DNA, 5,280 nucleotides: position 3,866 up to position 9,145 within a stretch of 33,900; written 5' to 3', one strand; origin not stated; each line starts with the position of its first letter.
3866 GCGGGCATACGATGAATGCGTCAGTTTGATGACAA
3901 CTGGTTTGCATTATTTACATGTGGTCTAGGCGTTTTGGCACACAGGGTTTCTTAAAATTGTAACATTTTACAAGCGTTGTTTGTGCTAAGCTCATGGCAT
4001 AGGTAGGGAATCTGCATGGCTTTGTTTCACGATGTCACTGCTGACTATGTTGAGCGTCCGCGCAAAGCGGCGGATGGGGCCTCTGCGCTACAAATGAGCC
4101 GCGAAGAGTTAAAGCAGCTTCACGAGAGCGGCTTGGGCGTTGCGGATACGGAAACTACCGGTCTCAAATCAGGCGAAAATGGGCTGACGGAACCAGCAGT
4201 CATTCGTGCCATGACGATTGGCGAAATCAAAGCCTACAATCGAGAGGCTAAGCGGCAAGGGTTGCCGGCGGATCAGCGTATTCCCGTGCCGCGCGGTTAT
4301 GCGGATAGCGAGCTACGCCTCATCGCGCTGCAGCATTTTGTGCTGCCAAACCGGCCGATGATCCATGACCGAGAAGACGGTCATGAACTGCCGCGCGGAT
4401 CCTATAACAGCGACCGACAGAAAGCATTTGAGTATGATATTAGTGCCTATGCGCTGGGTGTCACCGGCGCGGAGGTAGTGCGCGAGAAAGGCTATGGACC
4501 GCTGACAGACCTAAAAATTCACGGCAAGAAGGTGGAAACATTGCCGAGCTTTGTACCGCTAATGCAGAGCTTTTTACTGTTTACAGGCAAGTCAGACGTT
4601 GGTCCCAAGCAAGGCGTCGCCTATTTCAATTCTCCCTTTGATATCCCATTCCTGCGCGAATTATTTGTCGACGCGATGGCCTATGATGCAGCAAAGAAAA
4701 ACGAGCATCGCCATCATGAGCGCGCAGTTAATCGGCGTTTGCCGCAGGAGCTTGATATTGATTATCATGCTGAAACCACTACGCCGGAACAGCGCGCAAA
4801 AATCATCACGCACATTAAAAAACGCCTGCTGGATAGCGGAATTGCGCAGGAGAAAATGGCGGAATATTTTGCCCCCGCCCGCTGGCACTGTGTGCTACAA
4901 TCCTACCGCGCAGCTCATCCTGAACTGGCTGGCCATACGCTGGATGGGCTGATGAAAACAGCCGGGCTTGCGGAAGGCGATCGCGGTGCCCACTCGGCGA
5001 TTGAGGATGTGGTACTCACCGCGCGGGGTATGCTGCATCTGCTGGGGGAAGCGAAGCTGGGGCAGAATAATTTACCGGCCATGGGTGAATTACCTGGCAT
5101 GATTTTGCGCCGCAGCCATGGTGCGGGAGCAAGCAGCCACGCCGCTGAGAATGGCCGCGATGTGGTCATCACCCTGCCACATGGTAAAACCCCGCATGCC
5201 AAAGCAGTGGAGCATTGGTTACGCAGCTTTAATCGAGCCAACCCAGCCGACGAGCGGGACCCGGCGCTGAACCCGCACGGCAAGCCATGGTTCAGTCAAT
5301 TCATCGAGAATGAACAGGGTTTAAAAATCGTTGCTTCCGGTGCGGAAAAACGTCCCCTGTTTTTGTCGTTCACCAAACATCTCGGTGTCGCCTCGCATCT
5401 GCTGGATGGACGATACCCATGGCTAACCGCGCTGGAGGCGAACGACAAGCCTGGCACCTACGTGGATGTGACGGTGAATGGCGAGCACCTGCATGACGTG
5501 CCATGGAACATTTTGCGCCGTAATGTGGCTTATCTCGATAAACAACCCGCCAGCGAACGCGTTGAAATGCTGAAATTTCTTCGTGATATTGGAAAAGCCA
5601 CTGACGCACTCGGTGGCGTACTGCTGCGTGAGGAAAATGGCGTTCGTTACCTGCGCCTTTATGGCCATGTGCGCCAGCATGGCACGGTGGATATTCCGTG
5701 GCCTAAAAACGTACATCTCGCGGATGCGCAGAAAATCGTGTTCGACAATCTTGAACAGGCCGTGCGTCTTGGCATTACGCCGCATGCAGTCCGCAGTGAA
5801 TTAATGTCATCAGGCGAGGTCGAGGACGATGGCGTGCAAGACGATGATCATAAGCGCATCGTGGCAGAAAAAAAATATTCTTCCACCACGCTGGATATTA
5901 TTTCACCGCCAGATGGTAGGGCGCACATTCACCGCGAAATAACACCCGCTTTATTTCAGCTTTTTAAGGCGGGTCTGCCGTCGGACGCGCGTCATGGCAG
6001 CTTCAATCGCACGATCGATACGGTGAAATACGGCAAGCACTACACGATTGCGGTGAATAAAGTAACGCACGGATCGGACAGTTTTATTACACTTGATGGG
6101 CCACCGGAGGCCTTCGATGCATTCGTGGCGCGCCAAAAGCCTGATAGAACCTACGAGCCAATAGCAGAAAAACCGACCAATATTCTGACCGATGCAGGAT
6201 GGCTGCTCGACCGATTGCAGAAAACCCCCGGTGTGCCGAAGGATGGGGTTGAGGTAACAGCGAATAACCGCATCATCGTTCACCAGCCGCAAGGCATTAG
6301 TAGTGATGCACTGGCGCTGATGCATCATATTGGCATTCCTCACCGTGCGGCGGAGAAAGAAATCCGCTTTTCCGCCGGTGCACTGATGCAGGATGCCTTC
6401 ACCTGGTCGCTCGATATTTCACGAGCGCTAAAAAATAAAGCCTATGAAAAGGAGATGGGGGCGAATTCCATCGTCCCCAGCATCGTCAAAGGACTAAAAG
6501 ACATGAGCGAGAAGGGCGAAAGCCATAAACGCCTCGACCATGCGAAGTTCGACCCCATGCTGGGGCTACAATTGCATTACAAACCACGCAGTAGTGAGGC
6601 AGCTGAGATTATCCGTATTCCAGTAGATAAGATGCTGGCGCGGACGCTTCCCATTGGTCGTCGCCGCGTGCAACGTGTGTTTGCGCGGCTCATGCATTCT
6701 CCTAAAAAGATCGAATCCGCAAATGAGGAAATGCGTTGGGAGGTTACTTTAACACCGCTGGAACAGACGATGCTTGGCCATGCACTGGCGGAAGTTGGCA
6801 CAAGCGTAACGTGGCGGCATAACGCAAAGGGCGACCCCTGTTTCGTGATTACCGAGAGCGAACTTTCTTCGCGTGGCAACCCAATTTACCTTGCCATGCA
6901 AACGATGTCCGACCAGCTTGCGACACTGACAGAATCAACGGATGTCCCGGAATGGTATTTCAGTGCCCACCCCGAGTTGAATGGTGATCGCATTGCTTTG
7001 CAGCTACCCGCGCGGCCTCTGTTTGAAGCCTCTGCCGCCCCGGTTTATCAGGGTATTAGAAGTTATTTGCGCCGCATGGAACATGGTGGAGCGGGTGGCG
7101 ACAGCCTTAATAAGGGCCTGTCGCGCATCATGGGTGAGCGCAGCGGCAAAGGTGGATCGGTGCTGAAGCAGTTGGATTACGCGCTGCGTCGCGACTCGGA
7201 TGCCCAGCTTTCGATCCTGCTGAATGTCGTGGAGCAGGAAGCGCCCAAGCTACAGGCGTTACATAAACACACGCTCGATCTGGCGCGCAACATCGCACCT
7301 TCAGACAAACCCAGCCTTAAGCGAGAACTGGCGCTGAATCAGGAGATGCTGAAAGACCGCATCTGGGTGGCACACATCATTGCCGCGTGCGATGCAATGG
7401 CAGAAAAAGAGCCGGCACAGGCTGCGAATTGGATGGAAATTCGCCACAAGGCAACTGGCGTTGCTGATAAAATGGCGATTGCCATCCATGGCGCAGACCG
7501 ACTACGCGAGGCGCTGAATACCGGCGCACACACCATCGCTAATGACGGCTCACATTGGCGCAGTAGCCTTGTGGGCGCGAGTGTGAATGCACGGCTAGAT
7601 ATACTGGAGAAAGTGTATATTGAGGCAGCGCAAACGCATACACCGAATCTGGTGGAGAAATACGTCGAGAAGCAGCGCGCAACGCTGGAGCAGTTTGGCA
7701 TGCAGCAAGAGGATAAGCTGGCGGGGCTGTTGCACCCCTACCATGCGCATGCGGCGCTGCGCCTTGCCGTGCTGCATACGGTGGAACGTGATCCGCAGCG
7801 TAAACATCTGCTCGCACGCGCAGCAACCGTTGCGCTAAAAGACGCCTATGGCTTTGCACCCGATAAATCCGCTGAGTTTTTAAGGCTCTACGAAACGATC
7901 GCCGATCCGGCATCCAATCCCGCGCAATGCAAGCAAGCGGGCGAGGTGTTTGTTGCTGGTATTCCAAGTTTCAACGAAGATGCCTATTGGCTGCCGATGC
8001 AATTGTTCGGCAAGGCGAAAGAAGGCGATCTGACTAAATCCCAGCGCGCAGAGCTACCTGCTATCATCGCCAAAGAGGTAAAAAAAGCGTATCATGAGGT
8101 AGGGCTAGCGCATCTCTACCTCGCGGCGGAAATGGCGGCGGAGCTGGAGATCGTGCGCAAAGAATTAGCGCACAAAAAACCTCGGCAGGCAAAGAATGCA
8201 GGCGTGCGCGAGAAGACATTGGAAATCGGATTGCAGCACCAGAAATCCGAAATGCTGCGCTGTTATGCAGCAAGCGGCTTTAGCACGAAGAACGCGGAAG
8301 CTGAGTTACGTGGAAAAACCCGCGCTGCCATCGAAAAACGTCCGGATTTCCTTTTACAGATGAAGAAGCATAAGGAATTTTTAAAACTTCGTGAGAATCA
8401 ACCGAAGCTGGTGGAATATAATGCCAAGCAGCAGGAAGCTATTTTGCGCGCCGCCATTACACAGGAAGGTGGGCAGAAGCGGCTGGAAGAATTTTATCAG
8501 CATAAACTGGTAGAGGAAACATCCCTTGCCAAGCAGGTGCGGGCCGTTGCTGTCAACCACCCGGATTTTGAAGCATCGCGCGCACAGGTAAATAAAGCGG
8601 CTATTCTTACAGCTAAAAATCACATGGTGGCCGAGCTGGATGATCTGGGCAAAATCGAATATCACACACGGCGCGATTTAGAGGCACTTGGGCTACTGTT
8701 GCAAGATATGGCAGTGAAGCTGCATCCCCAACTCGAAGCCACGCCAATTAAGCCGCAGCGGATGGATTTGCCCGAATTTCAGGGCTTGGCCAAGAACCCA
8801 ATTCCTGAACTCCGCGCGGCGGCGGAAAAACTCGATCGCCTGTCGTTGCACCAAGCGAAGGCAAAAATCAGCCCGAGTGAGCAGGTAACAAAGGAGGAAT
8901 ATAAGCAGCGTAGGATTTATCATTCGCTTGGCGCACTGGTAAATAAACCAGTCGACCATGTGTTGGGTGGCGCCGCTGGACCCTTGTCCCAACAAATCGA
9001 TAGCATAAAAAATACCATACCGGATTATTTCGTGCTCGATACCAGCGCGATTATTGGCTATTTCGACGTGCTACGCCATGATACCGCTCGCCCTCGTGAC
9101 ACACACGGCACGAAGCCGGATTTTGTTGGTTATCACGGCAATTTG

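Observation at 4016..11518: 2500-aa ORF: expanded DEDDh exonuclease head, about 1300 aa of unassignable helical sequence, and an apparently split PIN-like module, with no NTPase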

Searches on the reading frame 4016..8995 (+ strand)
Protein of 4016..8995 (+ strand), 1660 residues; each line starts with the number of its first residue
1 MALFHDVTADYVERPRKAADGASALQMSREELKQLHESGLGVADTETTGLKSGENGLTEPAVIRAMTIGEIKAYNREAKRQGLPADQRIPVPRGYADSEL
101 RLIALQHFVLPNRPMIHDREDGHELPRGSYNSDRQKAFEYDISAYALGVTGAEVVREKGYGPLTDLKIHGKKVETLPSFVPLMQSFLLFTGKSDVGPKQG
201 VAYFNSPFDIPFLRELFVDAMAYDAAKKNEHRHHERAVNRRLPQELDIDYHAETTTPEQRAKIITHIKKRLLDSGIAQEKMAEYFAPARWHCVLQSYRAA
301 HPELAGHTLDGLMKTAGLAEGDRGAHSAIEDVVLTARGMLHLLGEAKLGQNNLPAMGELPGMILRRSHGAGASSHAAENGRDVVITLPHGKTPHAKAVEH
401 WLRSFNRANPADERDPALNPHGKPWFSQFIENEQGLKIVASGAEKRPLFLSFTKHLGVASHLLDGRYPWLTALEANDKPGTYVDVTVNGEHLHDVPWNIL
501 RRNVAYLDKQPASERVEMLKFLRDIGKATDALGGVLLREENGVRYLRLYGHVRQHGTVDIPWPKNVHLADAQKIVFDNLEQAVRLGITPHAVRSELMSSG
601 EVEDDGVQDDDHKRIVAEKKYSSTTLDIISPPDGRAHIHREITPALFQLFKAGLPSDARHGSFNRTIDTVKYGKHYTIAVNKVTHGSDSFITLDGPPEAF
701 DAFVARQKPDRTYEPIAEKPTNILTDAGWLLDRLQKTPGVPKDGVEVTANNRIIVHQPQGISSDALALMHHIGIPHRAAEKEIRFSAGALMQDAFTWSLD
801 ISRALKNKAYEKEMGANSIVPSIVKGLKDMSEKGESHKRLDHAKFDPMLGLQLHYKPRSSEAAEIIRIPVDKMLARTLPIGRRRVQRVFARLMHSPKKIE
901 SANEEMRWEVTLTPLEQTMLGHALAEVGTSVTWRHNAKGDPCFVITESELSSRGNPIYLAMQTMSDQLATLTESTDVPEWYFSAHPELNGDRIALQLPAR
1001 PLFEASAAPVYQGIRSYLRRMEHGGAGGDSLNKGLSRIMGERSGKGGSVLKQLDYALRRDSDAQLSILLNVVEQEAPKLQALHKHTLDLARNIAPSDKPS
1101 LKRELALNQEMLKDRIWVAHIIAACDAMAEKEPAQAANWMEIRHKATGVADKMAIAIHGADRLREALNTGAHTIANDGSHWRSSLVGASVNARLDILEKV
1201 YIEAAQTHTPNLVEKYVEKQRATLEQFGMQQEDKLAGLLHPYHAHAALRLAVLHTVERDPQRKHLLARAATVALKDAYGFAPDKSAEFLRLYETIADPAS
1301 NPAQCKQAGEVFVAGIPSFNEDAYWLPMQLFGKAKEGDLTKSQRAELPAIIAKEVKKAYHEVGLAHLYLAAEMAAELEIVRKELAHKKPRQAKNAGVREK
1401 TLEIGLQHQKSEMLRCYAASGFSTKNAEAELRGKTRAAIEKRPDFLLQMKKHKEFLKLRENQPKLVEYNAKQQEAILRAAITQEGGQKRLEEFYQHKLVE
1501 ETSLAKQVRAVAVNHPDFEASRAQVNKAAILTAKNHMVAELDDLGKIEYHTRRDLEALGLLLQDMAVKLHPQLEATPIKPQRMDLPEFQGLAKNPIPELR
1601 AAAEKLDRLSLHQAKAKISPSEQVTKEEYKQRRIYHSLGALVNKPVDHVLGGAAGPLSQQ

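Call 24: search_protein_families(library=padloc, proteins=[window:4016-8995:+], max_evalue=1)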
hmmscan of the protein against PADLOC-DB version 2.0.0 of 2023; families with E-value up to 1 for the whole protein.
window:4016-8995:+ (1660 aa): 1 family
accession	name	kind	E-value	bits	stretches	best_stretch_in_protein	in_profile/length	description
PDLC01247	DEDDh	-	2.3e-09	36.1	1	171-337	51-136/139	"CAS-I,CAS-II,CAS-III,CAS-IV,CAS-V,CAS-VI; associated"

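Call 70: search_protein_families(library=pfam, alignment_id=A8, max_evalue=0.05)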
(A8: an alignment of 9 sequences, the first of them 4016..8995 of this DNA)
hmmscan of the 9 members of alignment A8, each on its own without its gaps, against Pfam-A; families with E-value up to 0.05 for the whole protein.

A. member 1, window:4016-8995:+ (1660 aa): 1 family
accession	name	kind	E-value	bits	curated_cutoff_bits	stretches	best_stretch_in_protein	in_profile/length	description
PF00929.31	RNase_T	-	0.00021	22.3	24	0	287-336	114-161/164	Exonuclease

B. families by the number of members that match (of 9 scanned): 2 families
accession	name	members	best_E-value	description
PF00929.31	RNase_T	5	3.8e-08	Exonuclease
PF02311.25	AraC_binding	1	0.0087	AraC-like ligand binding domain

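Call 71: search_solved_structures(query=A8, max_evalue=1, show_alignments=2)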
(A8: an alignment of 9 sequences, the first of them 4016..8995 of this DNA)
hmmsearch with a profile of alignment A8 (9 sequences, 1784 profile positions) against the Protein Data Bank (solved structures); distinct sequences matched with E-value up to 1: 1.
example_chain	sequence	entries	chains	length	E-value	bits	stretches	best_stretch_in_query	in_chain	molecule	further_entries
8p0s_A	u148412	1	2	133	0.33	11.7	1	1357-1464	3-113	Rho-associated protein kinase 1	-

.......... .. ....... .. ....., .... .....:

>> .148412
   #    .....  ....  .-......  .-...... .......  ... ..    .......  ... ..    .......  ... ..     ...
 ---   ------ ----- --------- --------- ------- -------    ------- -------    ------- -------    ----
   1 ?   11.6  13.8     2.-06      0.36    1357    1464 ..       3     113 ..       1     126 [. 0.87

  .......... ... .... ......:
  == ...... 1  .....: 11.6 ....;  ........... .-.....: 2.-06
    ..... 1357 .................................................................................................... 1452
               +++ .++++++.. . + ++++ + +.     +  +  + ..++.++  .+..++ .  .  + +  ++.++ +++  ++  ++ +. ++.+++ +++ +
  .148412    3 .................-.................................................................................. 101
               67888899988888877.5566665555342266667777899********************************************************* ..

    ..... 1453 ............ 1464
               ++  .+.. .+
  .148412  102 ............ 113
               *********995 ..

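Call 92: find_related_loci(query=A8, collection=viral_contigs, flank=10000)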
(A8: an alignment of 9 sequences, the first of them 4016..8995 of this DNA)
Query A8 (1660 aa) in viral_contigs; peptide patterns used: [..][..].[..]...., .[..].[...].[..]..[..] (x = any residue, [..] = any of these).
157 stretches matched a pattern, but none encodes a relative of the query by tblastn (E <= 1e-3).

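Call 94: find_related_loci(query=A8, collection=metagenome_contigs, flank=10000)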
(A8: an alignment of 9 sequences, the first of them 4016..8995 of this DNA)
Query A8 (1660 aa) in metagenome_contigs; peptide patterns used: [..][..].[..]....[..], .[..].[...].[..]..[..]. (x = any residue, [..] = any of these).
201 stretches matched a pattern; 4 encode a relative of the query (tblastn E <= 1e-3); 4 distinct loci.
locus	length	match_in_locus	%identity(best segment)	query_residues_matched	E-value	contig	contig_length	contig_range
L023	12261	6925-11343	25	1-1562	1e-71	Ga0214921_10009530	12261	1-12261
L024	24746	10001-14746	28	7-1606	4e-91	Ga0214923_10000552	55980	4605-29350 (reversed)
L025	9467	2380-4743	27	2-813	6e-55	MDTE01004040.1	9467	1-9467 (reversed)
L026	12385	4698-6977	27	31-813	8e-51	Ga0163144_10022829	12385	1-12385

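Call 105: search_protein_families(library=pfam, proteins=[L024:16071-21728:+, L026:9629-12175:+, L026:3373-4632:+, L024:8488-9981:+], max_evalue=1)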
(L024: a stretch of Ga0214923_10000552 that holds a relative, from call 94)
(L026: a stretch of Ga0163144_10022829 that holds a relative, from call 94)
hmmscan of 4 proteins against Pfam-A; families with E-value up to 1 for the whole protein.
L024:16071-21728:+ (1886 aa): 1 family
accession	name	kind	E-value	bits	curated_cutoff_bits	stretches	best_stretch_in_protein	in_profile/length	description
PF00574.28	CLP_protease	-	0.012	16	20.2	1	613-700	81-168/182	Clp protease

L026:9629-12175:+ (849 aa): 4 families
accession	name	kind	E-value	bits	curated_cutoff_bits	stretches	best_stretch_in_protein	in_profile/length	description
PF00270.35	DEAD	-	3.4e-13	50.1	26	1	25-172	7-164/167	DEAD/DEAH box helicase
PF04851.21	ResIII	-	2.6e-06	27.9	22.5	1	33-169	24-163/164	Type III restriction enzyme, res subunit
PF00271.37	Helicase_C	-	6.5e-06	26.8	23.5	1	277-377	24-106/110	Helicase conserved C-terminal domain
PF22590.2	Cas3-like_C_2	-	4.6e-05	24.1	27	1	265-380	6-104/106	CRISPR-associated nuclease/helicase Cas3, C-terminal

L026:3373-4632:+ (420 aa): 1 family
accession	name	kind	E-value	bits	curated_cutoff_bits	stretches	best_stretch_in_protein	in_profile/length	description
PF20661.2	SutA-RBD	-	0.059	13.2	29.3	1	178-193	6-21/35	SutA RNAP-binding domain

L024:8488-9981:+ (498 aa): 0 families

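Call 127: search_solved_structures(query=L023:4160-6715:+, max_evalue=0.001)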
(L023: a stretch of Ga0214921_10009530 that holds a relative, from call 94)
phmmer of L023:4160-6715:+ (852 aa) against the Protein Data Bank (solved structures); distinct sequences matched with E-value up to 0.001: 64 (the best 60 are shown).
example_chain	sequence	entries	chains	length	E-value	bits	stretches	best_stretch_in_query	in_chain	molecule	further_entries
3kx2_B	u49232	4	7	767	7.3e-22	80.6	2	12-179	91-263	Pre-mRNA-splicing factor ATP-dependent RNA helicase PRP43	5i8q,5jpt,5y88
2xau_A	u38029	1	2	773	7.5e-22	80.5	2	12-178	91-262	PRE-MRNA-SPLICING FACTOR ATP-DEPENDENT RNA HELICASE PRP43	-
8rdy_A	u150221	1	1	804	8.7e-22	80.3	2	12-179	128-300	Pre-mRNA-splicing factor ATP-dependent RNA helicase PRP43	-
6i3o_A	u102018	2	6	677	4.1e-21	78.1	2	7-176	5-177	Putative pre-mRNA splicing factor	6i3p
6qic_A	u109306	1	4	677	4.1e-21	78.1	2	7-176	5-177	Putative pre-mRNA splicing factor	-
6qie_A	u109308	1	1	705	7.7e-21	77.2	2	12-177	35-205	Prp43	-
6eud_A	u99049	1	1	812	2e-20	75.8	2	11-168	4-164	ATP-dependent RNA helicase HrpB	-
6hys_A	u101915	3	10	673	2.7e-20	75.4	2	9-176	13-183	ATP-dependent RNA helicase DHX8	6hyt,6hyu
28zi_A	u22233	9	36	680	2.8e-20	75.3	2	9-176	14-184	ATP-dependent RNA helicase DHX8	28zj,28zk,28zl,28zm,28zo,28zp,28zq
6heg_A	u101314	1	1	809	2.9e-20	75.3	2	12-168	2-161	ATP-dependent RNA helicase HrpB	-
6qid_A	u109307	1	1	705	5.2e-20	74.4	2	12-177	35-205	Prp43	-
5d0u_A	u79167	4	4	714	5.5e-20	74.4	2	12-177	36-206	Pre-mRNA-splicing factor ATP-dependent RNA helicase PRP43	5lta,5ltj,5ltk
28zs_A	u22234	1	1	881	6.7e-20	74.1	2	9-176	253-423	Glutathione S-transferase class-mu 26 kDa isozyme,ATP-dependent RNA helicase DHX8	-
9l5r_Cc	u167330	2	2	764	6.9e-20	74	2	12-177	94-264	RNA helicase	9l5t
5mq0_V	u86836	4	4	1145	8.8e-20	73.7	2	6-175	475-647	Pre-mRNA-splicing factor ATP-dependent RNA helicase PRP22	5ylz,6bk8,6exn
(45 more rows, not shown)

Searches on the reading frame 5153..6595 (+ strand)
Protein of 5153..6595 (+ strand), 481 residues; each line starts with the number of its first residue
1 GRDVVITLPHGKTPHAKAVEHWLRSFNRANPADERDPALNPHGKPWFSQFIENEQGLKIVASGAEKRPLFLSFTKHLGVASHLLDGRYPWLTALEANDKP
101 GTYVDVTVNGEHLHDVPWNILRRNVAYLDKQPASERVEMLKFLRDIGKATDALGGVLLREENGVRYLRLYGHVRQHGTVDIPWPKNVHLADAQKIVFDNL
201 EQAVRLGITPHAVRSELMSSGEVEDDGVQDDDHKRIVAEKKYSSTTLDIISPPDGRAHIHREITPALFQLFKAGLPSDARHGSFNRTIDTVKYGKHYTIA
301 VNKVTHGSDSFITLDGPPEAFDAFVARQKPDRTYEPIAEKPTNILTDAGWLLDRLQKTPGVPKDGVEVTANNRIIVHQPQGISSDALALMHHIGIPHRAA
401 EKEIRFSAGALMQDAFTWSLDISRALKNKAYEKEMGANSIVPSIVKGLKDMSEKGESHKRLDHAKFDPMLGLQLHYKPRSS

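Call 23: search_protein_families(library=pfam, proteins=[window:5153-6595:+], max_evalue=10)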
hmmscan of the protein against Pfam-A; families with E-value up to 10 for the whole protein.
window:5153-6595:+ (481 aa): 0 families

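Call 42: search_protein_families(library=ncbifam, proteins=[window:5153-6595:+], max_evalue=0.01)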
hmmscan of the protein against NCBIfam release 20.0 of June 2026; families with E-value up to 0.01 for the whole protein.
window:5153-6595:+ (481 aa): 0 families

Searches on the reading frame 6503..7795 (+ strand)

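Call 23: search_protein_families(library=pfam, proteins=[window:6503-7795:+], max_evalue=10)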
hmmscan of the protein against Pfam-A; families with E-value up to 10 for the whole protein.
window:6503-7795:+ (431 aa): 2 families
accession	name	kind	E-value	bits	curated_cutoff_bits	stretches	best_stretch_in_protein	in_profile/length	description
PF19380.4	DUF5955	-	0.13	13.1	27.1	1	272-308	18-54/88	Family of unknown function (DUF5955)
PF06069.16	PerC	-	0.17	12.6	22.6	1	282-329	32-79/90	PerC transcriptional activator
